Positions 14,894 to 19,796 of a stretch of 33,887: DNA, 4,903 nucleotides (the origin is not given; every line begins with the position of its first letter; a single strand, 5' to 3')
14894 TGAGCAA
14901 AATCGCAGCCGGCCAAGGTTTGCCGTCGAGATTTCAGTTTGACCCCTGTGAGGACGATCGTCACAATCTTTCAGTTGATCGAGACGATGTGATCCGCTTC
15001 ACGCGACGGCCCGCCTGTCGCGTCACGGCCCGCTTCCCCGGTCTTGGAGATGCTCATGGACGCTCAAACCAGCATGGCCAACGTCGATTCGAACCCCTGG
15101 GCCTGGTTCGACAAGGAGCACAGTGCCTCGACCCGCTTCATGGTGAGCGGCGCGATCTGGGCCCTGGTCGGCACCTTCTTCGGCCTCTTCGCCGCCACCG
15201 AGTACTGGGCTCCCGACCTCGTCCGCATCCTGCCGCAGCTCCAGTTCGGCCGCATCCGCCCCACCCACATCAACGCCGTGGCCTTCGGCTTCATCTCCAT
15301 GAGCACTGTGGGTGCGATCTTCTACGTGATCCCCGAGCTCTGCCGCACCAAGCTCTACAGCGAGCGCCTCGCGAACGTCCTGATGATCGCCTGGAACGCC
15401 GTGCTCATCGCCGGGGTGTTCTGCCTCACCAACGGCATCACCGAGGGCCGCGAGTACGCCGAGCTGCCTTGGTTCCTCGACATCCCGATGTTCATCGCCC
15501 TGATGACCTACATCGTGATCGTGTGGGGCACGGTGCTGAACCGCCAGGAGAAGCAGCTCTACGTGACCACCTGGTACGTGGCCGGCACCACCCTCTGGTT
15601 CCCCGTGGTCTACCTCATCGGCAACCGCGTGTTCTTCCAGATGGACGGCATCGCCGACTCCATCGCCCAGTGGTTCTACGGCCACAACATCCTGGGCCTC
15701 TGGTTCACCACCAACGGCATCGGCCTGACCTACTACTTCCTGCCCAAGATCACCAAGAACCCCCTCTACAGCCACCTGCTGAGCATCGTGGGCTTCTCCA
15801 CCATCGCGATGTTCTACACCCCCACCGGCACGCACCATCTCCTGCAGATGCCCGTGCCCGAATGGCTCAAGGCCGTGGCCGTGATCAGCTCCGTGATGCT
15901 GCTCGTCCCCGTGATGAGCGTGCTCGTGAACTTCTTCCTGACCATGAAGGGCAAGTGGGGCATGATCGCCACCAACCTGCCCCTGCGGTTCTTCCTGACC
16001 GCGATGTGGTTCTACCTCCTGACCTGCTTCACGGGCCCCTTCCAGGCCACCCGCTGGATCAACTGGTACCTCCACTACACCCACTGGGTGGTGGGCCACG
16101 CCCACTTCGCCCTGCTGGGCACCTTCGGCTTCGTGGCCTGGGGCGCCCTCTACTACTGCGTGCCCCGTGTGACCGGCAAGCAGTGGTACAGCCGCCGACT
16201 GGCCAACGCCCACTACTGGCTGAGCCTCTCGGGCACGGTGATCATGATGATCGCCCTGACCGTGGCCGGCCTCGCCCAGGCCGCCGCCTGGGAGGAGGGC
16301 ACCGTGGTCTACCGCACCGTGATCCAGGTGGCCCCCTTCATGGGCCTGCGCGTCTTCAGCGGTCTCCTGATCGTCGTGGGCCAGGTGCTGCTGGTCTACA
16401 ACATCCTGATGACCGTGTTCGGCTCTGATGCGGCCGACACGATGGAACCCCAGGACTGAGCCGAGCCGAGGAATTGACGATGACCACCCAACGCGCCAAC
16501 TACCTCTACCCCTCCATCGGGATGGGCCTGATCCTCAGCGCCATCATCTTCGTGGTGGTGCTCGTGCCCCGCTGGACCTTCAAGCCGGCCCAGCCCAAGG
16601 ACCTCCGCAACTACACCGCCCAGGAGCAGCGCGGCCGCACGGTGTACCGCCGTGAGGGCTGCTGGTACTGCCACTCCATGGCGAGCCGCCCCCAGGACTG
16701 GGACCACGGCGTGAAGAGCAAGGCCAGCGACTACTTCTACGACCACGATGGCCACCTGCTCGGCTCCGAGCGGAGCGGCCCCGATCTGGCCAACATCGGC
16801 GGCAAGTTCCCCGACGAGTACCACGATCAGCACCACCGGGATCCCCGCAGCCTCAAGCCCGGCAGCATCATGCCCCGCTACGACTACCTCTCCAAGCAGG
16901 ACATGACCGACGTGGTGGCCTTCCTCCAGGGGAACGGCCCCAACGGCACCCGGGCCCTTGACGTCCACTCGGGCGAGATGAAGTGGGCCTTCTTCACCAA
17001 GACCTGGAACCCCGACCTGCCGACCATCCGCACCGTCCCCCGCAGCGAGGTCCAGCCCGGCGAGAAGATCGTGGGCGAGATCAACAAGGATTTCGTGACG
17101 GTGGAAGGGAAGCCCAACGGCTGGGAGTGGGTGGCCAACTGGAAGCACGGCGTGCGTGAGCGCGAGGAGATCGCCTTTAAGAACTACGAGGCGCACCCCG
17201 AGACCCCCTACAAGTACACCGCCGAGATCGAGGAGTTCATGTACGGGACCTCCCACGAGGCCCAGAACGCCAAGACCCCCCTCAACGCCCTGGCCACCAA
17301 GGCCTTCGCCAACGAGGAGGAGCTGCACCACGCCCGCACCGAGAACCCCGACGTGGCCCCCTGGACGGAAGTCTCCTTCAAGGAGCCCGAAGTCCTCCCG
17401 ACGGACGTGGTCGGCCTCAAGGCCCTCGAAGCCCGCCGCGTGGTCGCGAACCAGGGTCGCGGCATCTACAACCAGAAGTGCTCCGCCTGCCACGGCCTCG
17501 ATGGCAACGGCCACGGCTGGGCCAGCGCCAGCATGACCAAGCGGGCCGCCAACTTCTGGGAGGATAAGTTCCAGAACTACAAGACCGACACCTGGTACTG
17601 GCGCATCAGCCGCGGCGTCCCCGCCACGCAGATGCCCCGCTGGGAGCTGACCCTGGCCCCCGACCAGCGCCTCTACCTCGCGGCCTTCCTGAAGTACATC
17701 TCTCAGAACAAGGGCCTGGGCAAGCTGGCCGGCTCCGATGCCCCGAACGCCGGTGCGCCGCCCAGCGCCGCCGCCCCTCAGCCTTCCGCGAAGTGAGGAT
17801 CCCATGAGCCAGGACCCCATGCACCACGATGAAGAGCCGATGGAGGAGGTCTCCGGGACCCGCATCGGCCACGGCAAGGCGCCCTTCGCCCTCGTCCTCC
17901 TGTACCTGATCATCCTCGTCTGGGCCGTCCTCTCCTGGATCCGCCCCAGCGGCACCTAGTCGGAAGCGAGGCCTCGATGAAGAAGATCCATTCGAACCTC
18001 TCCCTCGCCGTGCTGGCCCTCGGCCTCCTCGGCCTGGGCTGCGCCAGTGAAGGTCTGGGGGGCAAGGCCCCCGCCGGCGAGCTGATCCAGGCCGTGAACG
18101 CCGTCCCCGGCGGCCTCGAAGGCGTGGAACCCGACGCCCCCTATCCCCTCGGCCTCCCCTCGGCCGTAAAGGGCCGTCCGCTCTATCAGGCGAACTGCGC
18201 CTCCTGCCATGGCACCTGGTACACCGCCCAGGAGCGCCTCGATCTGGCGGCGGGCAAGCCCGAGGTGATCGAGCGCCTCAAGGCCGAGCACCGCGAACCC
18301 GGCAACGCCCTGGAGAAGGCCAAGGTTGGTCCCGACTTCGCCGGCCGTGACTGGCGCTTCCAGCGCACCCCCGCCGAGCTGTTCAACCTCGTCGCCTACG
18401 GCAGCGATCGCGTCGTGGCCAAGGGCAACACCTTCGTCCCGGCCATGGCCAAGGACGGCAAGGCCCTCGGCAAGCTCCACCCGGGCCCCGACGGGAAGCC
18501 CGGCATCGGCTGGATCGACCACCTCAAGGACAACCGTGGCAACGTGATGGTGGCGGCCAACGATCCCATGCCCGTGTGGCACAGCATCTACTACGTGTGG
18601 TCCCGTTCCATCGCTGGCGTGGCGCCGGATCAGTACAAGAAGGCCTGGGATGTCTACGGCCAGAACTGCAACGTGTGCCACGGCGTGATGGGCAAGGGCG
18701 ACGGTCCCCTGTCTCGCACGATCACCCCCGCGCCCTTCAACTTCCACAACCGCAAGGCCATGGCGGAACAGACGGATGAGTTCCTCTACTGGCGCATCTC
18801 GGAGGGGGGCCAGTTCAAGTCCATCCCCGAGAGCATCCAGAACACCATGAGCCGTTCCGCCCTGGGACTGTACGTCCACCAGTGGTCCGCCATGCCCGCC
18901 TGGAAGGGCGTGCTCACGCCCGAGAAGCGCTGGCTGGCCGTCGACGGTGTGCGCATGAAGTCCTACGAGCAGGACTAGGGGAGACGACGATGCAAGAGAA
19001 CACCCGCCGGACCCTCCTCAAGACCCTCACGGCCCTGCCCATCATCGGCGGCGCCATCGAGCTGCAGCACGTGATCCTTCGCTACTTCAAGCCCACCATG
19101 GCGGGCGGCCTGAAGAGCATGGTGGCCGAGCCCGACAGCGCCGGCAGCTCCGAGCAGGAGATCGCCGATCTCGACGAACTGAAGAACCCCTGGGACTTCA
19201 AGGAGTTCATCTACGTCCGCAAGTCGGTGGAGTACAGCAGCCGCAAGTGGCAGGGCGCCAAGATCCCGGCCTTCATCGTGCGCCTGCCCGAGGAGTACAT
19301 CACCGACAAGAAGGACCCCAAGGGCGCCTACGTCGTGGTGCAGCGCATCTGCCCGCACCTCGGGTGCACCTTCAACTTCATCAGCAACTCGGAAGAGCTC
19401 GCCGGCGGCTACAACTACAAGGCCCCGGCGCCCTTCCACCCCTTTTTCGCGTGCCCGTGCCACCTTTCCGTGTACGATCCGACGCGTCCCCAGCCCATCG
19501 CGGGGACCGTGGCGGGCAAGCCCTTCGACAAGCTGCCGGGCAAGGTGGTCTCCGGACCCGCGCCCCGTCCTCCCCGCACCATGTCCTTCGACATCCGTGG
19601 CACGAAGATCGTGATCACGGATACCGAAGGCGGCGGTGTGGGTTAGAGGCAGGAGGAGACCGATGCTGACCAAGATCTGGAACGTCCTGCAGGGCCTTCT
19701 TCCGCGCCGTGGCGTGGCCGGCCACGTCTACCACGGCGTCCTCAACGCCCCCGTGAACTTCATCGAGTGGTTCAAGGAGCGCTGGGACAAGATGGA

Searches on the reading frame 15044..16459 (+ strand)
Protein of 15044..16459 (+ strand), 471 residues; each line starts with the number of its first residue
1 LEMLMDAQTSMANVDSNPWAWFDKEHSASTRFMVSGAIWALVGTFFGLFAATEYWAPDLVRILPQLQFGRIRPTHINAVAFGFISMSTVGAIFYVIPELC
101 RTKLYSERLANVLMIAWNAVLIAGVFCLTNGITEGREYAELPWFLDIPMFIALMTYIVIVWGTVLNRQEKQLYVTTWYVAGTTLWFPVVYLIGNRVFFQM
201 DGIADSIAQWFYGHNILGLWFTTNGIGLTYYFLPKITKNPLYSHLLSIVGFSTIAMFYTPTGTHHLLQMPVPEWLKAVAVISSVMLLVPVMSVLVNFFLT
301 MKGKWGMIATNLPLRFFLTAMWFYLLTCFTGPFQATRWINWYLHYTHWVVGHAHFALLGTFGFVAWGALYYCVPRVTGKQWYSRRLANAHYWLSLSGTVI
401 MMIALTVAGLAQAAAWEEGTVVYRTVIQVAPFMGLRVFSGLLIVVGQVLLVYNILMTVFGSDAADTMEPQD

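Call 5: search_protein_families(library=pfam, proteins=[window:15044-16459:+], max_evalue=0.01)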
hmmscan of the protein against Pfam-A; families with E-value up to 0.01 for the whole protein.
window:15044-16459:+ (471 aa): 1 family
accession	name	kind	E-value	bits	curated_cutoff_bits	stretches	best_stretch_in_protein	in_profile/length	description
PF00115.25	COX1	-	5e-85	286.4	34.8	1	30-441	4-435/436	Cytochrome C and Quinol oxidase polypeptide I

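Call 84: search_protein_families(library=ncbifam, proteins=[window:15044-16459:+], max_evalue=0.001)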
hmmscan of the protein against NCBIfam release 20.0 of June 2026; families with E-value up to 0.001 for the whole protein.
window:15044-16459:+ (471 aa): 5 families
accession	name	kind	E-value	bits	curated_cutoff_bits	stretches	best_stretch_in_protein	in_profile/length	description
NF011053.0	PRK14485.1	subfamily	4e-95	319.5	1080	1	26-465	12-467/716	putative bifunctional cbb3-type cytochrome c oxidase subunit I/II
TIGR00780.1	ccoN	equivalog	1.5e-88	297.8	583.15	1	26-466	5-466/474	cytochrome-c oxidase, cbb3-type subunit I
TIGR02891.1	CtaD_CoxA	equivalog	1.4e-18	66.9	670.75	1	150-462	187-473/504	cytochrome c oxidase subunit I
NF050116.1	cyt_aa3_Actin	exception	3.4e-08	32.8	880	1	209-462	230-474/522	aa3-type cytochrome oxidase subunit I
NF041075.1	quin_ox_SoxB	equivalog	2.3e-06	26.9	700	0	172-356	174-353/468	proton pump complex quinol oxidase subunit SoxB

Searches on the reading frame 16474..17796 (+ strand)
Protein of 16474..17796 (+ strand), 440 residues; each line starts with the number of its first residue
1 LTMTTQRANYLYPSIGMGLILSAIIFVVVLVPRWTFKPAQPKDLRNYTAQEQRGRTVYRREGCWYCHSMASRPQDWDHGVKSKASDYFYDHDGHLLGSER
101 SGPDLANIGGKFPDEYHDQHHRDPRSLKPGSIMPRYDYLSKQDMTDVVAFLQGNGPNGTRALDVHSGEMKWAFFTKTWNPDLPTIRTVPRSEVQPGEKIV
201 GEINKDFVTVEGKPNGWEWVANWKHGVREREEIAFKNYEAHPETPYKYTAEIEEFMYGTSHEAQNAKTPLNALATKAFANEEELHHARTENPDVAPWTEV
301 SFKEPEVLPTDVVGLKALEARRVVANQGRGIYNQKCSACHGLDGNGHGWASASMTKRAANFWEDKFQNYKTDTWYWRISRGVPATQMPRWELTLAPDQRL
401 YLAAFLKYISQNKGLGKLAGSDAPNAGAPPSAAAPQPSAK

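Call 5: search_protein_families(library=pfam, proteins=[window:16474-17796:+], max_evalue=0.01)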
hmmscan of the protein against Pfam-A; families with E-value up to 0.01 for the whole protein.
window:16474-17796:+ (440 aa): 4 families
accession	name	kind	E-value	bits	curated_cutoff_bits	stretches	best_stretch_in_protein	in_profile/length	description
PF02433.20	FixO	-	1.3e-30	107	29.6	1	23-144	20-145/219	Cytochrome C oxidase, mono-heme subunit/FixO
PF00034.26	Cytochrom_C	-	4.4e-17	63.6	21.3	2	327-408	3-88/90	Cytochrome c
PF13442.11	Cytochrome_CBB3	-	7.8e-13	49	27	1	325-406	3-68/68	Cytochrome C oxidase, cbb3-type, subunit III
PF02167.20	Cytochrom_C1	-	0.0014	18.8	22.8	0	49-70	13-33/219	Cytochrome C1 family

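Call 84: search_protein_families(library=ncbifam, proteins=[window:16474-17796:+], max_evalue=0.001)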
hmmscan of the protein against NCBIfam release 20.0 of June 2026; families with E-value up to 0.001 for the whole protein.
window:16474-17796:+ (440 aa): 12 families
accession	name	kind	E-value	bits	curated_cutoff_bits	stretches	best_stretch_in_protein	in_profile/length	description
NF011054.0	PRK14486.1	equivalog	1.6e-33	116.5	447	1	27-144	26-146/294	putative bifunctional cbb3-type cytochrome c oxidase subunit II/cytochrome c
NF011055.0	PRK14487.1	subfamily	6.6e-31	107.5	218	1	27-145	30-152/212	cbb3-type cytochrome c oxidase subunit II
TIGR00781.1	ccoO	equivalog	3.6e-27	95.6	200.65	1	20-145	17-146/232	cytochrome-c oxidase, cbb3-type subunit II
NF011053.0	PRK14485.1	subfamily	6.5e-27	94.1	1080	1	19-145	505-635/716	putative bifunctional cbb3-type cytochrome c oxidase subunit I/II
TIGR04485.1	thiosulf_SoxX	equivalog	8.7e-07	29.6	61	1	101-152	21-76/78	sulfur oxidation c-type cytochrome SoxX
TIGR02603.1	CxxCH_TIGR02603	domain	2e-06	27.8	68.15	0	325-347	3-25/134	putative heme-binding domain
NF033864.1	cytochrome579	equivalog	1.9e-05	24.5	280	1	325-384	49-111/179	cytochrome 579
NF050122.1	bc1_QcrC_actin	exception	3.7e-05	23.2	200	0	323-348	39-64/253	cytochrome bc1 complex diheme cytochrome c subunit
TIGR00782.1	ccoP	equivalog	0.00012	21.5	179.95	0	322-405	200-277/285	cytochrome-c oxidase, cbb3-type subunit III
NF040606.1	CytoC_perox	subfamily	0.00021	20.6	150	0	323-375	296-341/524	di-heme-cytochrome C peroxidase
NF045774.1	cytochro_C551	exception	0.00055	19.9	118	0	324-346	38-60/110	cytochrome c551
TIGR04494.1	c550_PedF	equivalog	0.00077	19.4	122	0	328-352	54-78/133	cytochrome c-550 PedF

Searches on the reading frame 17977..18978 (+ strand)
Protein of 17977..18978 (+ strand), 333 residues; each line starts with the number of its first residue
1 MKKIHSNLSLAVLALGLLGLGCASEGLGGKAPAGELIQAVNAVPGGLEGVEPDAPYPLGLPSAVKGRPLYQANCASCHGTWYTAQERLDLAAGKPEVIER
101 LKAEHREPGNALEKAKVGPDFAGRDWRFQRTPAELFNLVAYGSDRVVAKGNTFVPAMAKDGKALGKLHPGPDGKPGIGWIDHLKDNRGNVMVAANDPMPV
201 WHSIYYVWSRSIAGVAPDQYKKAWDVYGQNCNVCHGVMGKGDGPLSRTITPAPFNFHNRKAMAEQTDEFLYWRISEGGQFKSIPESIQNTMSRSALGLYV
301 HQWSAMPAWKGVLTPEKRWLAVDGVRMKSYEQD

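Call 5: search_protein_families(library=pfam, proteins=[window:17977-18978:+], max_evalue=0.01)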
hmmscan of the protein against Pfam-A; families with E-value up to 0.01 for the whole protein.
window:17977-18978:+ (333 aa): 2 families
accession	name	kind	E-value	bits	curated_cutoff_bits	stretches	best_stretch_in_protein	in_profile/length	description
PF13442.11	Cytochrome_CBB3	-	4.8e-14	52.9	27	2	64-153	4-56/68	Cytochrome C oxidase, cbb3-type, subunit III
PF00034.26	Cytochrom_C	-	4.7e-09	37.9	21.3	2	64-106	2-49/90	Cytochrome c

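Call 84: search_protein_families(library=ncbifam, proteins=[window:17977-18978:+], max_evalue=0.001)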
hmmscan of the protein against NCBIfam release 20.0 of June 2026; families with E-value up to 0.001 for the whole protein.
window:17977-18978:+ (333 aa): 8 families
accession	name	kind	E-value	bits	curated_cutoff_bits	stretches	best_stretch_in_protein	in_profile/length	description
NF033864.1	cytochrome579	equivalog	2.1e-08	34.1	280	1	229-280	60-111/179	cytochrome 579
NF011054.0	PRK14486.1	equivalog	2.7e-06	27.1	447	0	50-87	202-239/294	putative bifunctional cbb3-type cytochrome c oxidase subunit II/cytochrome c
NF050122.1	bc1_QcrC_actin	exception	2.2e-05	23.9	200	0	65-80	43-58/253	cytochrome bc1 complex diheme cytochrome c subunit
TIGR00782.1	ccoP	equivalog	3.1e-05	23.4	179.95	0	62-80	202-220/285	cytochrome-c oxidase, cbb3-type subunit III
NF040606.1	CytoC_perox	subfamily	0.00032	20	150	0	63-94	298-328/524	di-heme-cytochrome C peroxidase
NF045774.1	cytochro_C551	exception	0.00034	20.5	118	0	63-80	39-56/110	cytochrome c551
TIGR04494.1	c550_PedF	equivalog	0.00042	20.2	122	0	54-79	41-67/133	cytochrome c-550 PedF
TIGR01904.2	GSu_C4xC__C2xCH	domain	0.0009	19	27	0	221-240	41-61/73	CxxxxCH/CxxCH domain c-type cytochrome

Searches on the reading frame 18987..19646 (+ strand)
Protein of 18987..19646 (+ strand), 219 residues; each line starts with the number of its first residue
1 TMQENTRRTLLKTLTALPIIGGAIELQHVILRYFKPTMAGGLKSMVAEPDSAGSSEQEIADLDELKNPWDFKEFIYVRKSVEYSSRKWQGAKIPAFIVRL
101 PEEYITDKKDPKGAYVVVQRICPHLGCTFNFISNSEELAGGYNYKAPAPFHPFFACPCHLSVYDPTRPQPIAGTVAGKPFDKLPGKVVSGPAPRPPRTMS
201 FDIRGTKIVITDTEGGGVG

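Call 5: search_protein_families(library=pfam, proteins=[window:18987-19646:+], max_evalue=0.01)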
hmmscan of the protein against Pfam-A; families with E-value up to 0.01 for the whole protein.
window:18987-19646:+ (219 aa): 1 family
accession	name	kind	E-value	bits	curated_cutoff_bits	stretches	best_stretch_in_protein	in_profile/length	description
PF00355.32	Rieske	-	0.0015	18.9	20.3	1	109-166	30-71/88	Rieske [2Fe-2S] domain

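Call 84: search_protein_families(library=ncbifam, proteins=[window:18987-19646:+], max_evalue=0.001)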
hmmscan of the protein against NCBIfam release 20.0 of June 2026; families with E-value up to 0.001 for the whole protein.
window:18987-19646:+ (219 aa): 4 families
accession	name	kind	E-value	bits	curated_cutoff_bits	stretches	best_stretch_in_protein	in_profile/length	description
NF010001.0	PRK13474.1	subfamily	2.7e-08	33.3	154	0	114-212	99-163/178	cytochrome b6-f complex iron-sulfur subunit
TIGR01416.1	Rieske_proteo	equivalog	3.4e-08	33.7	97.4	1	102-166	96-147/176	ubiquinol-cytochrome c reductase iron-sulfur subunit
NF045928.1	Cytb6fFeSPetC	equivalog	1.6e-07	30.8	250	0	104-210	90-163/179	cytochrome b6-f complex iron-sulfur subunit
TIGR02694.1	arsenite_ox_S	equivalog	0.00078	19.3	95.65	0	152-173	72-94/129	arsenate reductase (azurin) small subunit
